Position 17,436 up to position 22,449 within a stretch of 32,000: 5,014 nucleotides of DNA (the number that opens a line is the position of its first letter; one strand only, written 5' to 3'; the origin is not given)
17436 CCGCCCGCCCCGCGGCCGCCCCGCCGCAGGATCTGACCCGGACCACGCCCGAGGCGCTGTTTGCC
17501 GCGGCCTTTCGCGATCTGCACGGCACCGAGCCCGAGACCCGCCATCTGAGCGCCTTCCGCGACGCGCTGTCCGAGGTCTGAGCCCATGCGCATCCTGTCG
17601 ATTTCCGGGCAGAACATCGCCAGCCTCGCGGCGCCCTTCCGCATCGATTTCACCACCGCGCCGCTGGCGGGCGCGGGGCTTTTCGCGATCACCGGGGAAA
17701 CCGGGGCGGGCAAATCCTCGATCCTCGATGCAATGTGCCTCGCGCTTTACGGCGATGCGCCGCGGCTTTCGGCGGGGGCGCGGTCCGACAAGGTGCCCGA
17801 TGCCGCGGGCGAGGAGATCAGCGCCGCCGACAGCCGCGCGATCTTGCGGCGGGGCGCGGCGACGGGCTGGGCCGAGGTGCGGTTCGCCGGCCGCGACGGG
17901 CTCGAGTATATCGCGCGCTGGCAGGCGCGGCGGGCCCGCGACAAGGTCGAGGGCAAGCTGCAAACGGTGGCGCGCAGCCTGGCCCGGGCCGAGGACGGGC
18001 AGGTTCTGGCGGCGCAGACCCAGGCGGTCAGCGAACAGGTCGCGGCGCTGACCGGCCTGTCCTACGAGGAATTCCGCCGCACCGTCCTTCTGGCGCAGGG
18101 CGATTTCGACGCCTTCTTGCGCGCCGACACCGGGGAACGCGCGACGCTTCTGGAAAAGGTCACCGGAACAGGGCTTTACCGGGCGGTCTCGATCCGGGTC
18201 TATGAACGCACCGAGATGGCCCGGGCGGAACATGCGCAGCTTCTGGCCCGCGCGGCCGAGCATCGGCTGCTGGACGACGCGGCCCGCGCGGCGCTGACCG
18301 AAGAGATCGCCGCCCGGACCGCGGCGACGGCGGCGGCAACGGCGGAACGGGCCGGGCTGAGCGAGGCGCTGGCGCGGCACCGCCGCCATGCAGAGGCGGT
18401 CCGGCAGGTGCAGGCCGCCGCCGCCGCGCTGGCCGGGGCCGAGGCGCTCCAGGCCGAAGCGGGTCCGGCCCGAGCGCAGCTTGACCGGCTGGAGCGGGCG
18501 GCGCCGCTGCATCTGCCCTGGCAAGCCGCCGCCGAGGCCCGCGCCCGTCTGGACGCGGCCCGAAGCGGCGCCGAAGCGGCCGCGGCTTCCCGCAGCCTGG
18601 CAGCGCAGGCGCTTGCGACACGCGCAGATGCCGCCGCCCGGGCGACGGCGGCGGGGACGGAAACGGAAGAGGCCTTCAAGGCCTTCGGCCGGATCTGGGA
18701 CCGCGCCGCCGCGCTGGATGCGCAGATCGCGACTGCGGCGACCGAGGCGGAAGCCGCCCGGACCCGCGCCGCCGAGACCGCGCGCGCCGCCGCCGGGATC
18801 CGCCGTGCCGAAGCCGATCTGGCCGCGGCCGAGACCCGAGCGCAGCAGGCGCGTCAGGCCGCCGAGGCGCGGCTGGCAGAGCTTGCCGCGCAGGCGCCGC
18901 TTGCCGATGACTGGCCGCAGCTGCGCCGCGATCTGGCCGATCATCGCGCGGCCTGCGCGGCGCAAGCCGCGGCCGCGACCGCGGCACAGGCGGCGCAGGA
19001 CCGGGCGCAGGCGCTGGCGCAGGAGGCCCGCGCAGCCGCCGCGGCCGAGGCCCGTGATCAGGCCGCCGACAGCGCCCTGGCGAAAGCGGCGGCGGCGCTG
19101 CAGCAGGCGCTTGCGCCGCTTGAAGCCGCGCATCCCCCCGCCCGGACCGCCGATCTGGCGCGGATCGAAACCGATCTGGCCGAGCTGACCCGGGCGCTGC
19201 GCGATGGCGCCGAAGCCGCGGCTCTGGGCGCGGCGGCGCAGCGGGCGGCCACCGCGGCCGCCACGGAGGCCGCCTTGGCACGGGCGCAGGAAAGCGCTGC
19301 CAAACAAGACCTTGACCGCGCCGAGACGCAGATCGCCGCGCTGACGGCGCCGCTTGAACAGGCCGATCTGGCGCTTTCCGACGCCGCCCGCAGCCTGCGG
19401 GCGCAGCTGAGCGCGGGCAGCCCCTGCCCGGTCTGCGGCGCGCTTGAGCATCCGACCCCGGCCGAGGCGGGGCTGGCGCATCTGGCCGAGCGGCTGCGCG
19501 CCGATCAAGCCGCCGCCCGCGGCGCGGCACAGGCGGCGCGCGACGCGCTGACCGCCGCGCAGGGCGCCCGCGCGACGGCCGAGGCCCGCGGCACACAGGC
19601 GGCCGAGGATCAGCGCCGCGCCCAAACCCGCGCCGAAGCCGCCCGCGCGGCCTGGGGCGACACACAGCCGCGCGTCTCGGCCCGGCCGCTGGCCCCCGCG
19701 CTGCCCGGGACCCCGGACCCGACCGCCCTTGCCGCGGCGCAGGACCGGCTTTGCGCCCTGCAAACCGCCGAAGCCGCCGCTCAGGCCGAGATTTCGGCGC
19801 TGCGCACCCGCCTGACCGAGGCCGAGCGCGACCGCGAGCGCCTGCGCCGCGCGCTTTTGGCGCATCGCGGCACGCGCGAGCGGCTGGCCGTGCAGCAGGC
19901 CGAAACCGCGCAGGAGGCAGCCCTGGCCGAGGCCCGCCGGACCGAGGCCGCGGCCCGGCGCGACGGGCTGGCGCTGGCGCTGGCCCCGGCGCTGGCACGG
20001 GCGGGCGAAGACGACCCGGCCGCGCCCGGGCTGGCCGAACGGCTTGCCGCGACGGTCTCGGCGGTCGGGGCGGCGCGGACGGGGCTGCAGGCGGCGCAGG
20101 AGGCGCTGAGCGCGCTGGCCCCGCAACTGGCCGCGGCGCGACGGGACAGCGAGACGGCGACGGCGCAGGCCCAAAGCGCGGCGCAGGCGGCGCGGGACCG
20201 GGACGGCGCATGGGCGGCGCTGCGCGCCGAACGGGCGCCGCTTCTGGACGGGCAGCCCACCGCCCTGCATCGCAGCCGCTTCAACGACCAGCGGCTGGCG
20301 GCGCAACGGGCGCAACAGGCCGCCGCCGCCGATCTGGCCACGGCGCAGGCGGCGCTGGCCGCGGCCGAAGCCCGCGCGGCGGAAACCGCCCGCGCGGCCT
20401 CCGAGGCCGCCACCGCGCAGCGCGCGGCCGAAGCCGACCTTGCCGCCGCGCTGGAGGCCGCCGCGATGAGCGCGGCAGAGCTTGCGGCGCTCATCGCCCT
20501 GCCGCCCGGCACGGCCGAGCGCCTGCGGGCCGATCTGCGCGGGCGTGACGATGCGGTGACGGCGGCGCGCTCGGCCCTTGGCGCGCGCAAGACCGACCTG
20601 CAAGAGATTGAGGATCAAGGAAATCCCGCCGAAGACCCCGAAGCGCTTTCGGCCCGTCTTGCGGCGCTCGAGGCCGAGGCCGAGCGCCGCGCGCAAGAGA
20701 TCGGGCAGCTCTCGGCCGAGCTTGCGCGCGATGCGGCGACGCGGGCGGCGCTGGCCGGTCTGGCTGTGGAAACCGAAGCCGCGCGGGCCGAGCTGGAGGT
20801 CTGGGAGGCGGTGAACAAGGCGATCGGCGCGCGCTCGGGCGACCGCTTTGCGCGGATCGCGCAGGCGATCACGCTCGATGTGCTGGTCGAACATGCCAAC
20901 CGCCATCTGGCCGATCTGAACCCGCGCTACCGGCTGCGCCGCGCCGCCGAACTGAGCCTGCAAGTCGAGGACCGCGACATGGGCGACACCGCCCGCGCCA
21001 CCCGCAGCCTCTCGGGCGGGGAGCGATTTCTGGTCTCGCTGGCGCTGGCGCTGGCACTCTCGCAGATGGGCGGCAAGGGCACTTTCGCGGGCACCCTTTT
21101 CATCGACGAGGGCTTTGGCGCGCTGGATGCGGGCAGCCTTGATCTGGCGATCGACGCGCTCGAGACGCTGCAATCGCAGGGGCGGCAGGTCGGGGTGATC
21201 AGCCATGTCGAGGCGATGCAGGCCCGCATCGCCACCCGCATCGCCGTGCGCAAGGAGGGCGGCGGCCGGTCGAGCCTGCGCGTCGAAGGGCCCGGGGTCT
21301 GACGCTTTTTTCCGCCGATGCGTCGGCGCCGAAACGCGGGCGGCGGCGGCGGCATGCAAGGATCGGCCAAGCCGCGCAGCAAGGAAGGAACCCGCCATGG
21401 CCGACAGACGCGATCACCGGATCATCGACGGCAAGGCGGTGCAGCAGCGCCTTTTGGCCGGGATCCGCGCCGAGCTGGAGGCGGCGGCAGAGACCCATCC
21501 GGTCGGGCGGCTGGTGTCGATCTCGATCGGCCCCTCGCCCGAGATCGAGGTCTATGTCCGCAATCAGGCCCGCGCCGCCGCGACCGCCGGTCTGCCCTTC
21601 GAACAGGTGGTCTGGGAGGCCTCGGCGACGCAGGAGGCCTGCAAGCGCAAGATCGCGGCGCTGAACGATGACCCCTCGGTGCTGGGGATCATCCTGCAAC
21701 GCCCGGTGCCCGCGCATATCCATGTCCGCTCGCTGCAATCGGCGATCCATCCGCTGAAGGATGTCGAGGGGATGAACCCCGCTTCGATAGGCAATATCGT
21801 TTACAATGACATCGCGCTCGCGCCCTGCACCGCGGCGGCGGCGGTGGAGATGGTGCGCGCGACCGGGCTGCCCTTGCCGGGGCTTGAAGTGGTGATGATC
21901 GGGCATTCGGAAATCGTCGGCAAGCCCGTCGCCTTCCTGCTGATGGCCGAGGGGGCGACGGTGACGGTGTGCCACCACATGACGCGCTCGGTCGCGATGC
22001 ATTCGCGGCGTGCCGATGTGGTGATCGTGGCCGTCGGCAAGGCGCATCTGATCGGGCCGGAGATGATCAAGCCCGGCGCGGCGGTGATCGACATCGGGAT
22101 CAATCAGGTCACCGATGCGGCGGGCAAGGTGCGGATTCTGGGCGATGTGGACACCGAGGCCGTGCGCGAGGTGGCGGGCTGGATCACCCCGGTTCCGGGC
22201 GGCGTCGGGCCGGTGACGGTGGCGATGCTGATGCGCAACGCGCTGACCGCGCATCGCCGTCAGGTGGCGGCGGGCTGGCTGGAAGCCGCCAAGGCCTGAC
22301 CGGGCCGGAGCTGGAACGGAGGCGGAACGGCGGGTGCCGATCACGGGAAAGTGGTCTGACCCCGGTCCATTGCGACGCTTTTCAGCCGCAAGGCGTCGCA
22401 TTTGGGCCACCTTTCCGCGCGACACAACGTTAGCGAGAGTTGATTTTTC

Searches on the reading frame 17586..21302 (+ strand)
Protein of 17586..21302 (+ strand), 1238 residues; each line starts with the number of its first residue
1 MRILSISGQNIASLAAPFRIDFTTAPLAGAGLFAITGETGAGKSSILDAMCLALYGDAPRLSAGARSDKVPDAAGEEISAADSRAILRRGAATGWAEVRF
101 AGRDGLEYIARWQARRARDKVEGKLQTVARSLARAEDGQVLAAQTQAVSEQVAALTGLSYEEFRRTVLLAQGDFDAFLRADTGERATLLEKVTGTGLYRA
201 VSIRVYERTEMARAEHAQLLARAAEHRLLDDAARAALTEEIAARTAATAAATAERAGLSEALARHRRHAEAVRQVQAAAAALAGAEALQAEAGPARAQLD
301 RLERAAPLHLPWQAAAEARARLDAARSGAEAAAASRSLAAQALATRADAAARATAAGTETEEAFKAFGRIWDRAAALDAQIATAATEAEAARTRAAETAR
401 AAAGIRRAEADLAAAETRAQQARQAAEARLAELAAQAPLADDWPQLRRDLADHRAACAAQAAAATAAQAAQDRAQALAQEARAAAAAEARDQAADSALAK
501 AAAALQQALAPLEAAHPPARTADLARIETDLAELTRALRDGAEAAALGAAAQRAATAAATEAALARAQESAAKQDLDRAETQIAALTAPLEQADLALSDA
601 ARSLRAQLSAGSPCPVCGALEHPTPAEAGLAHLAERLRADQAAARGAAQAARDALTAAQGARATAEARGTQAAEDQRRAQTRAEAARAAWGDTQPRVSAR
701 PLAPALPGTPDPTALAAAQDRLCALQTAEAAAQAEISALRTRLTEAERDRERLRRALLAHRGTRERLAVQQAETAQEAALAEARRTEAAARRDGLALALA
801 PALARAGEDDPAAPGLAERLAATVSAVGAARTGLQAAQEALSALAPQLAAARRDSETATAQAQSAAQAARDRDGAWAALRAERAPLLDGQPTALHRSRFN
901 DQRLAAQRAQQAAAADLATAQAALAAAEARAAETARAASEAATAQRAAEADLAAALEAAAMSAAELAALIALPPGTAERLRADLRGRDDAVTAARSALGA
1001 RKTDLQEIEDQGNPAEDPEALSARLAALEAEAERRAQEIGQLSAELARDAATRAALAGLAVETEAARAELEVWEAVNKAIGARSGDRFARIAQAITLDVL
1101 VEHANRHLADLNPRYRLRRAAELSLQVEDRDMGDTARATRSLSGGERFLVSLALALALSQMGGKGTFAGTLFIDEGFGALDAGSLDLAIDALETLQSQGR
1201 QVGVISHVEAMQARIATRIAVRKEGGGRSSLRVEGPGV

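Call 16: search_protein_families(library=pfam, proteins=[window:17586-21302:+], max_evalue=0.001)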
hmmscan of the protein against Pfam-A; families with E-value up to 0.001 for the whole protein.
window:17586-21302:+ (1238 aa): 5 families
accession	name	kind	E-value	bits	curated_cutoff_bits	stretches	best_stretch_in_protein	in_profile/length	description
PF13476.12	AAA_23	-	7.4e-20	72.9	27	1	5-190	1-160/201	AAA domain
PF02463.25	SMC_N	-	7.9e-10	39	40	1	598-1225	135-215/220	RecF/RecN/SMC N terminal domain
PF13558.12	SbcC_Walker_B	-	1.5e-09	38.4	27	1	1118-1193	7-89/90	SbcC/RAD50-like, Walker B motif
PF13555.12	AAA_29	-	3e-06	27.3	27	1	23-58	15-50/61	P-loop containing region of AAA domain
PF00005.33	ABC_tran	-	0.00011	23.2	25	0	33-54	14-35/137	ABC transporter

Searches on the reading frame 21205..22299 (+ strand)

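Call 16: search_protein_families(library=pfam, proteins=[window:21205-22299:+], max_evalue=0.001)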
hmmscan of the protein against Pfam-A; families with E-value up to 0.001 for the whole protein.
window:21205-22299:+ (364 aa): 2 families
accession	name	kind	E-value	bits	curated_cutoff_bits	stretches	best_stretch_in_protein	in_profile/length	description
PF02882.25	THF_DHG_CYH_C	-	1.1e-58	197.6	27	1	192-353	2-159/160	Tetrahydrofolate dehydrogenase/cyclohydrolase, NAD(P)-binding domain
PF00763.28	THF_DHG_CYH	-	6.2e-26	91.4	32.8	1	74-188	1-115/115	Tetrahydrofolate dehydrogenase/cyclohydrolase, catalytic domain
